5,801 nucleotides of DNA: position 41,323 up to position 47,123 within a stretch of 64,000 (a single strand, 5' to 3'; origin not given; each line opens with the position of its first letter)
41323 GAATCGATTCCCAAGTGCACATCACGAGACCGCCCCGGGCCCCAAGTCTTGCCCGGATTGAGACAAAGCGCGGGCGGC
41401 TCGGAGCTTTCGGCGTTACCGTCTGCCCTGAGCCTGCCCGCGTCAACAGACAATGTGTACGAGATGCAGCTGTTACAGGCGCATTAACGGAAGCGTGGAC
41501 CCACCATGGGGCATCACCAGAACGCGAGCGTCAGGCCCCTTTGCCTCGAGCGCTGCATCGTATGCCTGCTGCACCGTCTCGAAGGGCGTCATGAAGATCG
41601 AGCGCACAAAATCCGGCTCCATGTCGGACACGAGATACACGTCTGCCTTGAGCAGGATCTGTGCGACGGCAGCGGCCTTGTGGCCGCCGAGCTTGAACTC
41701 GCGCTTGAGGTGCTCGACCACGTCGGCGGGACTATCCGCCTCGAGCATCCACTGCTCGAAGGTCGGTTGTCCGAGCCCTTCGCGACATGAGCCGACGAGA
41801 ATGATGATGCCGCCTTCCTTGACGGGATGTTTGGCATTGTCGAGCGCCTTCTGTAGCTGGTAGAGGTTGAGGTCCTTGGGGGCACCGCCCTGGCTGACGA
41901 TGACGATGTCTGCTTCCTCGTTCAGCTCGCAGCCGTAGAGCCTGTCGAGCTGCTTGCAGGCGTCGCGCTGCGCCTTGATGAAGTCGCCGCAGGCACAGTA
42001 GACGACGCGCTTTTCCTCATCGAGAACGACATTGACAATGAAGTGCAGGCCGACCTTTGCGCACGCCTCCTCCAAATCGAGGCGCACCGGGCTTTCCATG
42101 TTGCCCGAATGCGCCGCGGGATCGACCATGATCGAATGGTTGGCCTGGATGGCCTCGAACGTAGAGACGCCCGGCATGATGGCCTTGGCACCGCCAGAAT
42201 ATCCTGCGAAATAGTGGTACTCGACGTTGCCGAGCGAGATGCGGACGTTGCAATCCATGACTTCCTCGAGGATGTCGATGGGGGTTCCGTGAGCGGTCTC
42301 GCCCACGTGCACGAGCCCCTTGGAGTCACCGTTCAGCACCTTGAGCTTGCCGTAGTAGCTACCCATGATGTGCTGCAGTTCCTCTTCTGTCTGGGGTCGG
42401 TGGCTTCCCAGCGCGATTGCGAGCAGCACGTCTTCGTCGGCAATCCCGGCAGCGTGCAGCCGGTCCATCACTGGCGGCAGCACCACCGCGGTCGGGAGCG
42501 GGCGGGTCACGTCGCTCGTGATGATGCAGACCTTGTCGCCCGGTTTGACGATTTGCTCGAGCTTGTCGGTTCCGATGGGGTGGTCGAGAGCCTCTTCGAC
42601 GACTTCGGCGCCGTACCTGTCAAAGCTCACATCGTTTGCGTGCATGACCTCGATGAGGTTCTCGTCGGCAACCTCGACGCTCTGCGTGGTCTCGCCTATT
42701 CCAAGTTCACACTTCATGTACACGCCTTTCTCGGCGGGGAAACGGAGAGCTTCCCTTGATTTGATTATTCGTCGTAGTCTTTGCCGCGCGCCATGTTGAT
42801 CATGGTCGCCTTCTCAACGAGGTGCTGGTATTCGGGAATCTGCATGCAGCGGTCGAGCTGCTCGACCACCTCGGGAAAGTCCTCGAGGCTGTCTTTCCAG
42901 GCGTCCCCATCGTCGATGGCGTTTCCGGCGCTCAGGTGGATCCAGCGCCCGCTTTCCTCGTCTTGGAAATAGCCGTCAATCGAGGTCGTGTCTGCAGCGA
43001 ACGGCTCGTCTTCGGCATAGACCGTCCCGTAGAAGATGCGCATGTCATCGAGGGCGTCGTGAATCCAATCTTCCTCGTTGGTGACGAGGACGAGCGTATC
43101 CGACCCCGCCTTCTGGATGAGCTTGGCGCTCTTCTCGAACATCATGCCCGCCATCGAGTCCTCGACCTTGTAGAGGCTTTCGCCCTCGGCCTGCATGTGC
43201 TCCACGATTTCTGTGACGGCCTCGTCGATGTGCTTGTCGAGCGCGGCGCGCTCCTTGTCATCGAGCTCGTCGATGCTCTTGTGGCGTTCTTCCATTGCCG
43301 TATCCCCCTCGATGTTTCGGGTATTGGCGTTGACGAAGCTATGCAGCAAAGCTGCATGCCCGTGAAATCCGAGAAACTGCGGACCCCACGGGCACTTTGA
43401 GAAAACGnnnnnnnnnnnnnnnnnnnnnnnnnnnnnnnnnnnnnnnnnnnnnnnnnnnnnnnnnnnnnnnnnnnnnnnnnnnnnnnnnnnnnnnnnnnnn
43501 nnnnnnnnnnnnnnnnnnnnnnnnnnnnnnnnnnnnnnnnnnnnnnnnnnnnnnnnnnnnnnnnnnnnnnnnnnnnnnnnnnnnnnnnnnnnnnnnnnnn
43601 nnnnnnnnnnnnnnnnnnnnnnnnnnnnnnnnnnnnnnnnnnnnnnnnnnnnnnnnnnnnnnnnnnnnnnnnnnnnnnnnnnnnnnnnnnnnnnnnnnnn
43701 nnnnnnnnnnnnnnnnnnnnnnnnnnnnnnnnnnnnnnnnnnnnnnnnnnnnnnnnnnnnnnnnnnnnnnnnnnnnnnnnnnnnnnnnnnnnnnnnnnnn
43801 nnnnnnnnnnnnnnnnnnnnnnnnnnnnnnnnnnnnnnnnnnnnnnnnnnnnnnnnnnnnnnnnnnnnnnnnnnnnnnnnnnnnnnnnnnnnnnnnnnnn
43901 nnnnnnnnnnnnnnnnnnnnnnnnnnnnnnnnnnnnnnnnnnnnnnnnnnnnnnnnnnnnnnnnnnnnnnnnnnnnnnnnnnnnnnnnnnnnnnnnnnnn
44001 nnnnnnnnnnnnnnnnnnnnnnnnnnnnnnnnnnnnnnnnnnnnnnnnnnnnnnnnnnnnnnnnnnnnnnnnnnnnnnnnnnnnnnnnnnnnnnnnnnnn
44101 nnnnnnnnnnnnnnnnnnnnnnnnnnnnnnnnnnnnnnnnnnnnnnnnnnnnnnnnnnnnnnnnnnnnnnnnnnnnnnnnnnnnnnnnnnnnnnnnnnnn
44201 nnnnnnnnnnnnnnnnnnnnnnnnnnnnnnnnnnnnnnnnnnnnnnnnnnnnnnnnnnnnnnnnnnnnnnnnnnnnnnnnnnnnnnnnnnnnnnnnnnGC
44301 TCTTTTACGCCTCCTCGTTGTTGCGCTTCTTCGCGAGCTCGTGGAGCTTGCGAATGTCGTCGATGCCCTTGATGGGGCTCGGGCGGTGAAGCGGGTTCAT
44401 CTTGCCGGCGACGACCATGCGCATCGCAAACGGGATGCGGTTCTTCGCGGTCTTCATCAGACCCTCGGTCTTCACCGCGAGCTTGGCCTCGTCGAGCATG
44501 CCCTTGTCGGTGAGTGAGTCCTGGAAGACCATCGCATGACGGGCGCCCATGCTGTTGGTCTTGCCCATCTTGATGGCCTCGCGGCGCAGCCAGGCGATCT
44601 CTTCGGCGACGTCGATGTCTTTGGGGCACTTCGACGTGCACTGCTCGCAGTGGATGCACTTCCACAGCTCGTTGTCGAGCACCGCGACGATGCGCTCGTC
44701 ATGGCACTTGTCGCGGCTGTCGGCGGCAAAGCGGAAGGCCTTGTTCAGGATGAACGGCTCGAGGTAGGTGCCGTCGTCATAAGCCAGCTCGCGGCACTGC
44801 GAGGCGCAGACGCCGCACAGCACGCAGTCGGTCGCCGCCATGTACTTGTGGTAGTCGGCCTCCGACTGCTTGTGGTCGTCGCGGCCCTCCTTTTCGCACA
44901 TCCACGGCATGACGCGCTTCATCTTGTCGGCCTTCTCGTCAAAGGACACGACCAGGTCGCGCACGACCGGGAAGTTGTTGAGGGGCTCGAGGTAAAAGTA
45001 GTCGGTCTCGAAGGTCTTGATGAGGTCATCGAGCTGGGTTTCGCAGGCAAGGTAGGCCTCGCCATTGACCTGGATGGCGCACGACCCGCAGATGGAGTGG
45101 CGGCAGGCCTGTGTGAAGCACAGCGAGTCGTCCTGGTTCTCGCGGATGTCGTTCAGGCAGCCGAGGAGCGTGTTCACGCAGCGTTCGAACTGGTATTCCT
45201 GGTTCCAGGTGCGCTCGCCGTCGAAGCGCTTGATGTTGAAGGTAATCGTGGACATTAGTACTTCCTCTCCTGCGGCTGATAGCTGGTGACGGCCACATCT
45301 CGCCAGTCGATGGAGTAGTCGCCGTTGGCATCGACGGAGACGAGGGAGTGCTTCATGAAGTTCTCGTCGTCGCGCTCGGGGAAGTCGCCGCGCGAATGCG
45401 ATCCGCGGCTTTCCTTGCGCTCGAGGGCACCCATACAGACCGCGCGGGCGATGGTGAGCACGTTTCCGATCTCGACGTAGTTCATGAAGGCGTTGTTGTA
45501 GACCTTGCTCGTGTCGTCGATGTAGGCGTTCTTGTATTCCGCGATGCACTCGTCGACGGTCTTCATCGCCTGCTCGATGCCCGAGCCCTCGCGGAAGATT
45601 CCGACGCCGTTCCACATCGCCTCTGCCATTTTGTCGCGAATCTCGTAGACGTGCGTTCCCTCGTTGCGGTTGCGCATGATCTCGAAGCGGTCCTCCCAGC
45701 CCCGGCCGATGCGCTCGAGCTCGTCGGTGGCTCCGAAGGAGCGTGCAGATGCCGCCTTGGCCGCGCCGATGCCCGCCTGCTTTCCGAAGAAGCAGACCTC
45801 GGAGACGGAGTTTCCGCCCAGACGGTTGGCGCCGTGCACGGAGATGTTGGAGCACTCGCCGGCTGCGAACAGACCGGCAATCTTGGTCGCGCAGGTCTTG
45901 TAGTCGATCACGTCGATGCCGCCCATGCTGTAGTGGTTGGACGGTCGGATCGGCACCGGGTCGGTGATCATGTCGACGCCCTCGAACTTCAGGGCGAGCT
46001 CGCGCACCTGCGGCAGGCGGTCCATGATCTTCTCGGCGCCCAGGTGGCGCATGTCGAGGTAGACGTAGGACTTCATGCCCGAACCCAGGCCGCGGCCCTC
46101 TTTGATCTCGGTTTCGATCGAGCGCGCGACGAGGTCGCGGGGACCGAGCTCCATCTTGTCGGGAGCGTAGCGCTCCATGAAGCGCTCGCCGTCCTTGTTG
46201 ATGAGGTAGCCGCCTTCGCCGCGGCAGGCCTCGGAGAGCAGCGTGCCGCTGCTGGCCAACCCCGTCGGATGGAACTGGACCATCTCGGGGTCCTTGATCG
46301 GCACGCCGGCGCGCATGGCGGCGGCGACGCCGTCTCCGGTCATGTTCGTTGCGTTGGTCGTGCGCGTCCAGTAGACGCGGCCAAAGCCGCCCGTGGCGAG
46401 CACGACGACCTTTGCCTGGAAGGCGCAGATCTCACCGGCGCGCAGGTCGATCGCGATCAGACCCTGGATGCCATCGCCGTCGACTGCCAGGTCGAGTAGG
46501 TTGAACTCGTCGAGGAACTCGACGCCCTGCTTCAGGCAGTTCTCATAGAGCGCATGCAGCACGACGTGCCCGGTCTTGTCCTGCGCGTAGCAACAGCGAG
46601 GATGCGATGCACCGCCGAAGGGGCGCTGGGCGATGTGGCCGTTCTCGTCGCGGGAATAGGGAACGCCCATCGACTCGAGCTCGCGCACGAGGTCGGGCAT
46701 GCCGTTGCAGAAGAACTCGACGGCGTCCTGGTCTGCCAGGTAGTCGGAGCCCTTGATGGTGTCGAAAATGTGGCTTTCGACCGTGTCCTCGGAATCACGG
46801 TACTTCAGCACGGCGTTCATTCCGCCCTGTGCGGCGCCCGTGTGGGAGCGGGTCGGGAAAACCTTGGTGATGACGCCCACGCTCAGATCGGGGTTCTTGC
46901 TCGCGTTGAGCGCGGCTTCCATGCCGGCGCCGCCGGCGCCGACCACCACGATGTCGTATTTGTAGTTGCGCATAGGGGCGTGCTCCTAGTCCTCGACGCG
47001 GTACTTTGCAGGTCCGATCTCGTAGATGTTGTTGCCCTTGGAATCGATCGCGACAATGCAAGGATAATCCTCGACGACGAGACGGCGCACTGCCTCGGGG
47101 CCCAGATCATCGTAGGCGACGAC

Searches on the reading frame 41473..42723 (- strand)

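Call 64: search_protein_families(library=pfam, proteins=[window:41473-42723:-], max_evalue=0.0001)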
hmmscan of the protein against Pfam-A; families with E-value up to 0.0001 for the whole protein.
window:41473-42723:- (416 aa): 2 families
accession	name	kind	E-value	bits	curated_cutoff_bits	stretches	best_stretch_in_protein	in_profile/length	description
PF09861.14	Lar_N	-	2e-64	217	23.3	1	10-206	2-203/204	Lactate racemase N-terminal domain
PF21113.2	LarA_C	-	1.6e-24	87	25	1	269-409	4-149/152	Lactate racemase C-terminal domain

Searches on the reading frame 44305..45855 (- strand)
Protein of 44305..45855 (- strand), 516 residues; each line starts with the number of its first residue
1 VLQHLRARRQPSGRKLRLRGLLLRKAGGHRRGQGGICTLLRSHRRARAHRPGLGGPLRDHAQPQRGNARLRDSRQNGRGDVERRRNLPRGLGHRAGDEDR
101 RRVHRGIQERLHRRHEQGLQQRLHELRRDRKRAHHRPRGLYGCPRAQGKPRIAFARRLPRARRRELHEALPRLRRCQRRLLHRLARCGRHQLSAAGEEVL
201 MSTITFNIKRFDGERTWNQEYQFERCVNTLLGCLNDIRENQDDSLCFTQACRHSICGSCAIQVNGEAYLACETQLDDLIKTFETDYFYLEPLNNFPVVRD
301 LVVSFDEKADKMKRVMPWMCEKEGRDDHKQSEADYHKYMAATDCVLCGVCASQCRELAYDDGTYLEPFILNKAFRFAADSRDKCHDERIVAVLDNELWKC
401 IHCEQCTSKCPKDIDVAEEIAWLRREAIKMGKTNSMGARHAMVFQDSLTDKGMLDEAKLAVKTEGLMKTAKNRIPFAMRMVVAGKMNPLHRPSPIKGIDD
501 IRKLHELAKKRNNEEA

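Call 64: search_protein_families(library=pfam, proteins=[window:44305-45855:-], max_evalue=0.0001)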
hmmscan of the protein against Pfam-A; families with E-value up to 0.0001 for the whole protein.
window:44305-45855:- (516 aa): 3 families
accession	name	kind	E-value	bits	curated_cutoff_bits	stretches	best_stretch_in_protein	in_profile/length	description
PF13085.11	Fer2_3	-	4e-25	88.3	27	1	206-306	2-103/107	2Fe-2S iron-sulfur cluster binding domain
PF13183.11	Fer4_8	-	8.1e-10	39.5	27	1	341-414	2-68/68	4Fe-4S dicluster domain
PF13187.11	Fer4_9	-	8.4e-05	23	27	1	383-413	20-50/52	4Fe-4S dicluster domain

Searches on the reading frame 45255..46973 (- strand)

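Call 64: search_protein_families(library=pfam, proteins=[window:45255-46973:-], max_evalue=0.0001)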
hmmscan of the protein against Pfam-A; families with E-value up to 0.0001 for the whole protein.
window:45255-46973:- (572 aa): 6 families
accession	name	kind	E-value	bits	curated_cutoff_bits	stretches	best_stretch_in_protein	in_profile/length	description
PF00890.30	FAD_binding_2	-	5.1e-104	349.2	20.4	1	7-390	1-414/414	FAD binding domain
PF02910.25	Succ_DH_flav_C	-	1.3e-40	138.8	20.8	1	446-572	1-130/130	Fumarate reductase flavoprotein C-term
PF03486.20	HI0933_like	-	7.4e-10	39.1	50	1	7-378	2-223/244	HI0933-like protein Rossmann domain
PF01266.30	DAO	-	1.2e-08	35.3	27.9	1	7-201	1-208/353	FAD dependent oxidoreductase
PF07992.20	Pyr_redox_2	-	2.4e-05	24.4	26.1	0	6-66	1-57/291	Pyridine nucleotide-disulphide oxidoreductase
PF01946.23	Thi4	-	3.7e-05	23.5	26.2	1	5-88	17-100/235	Thi4 family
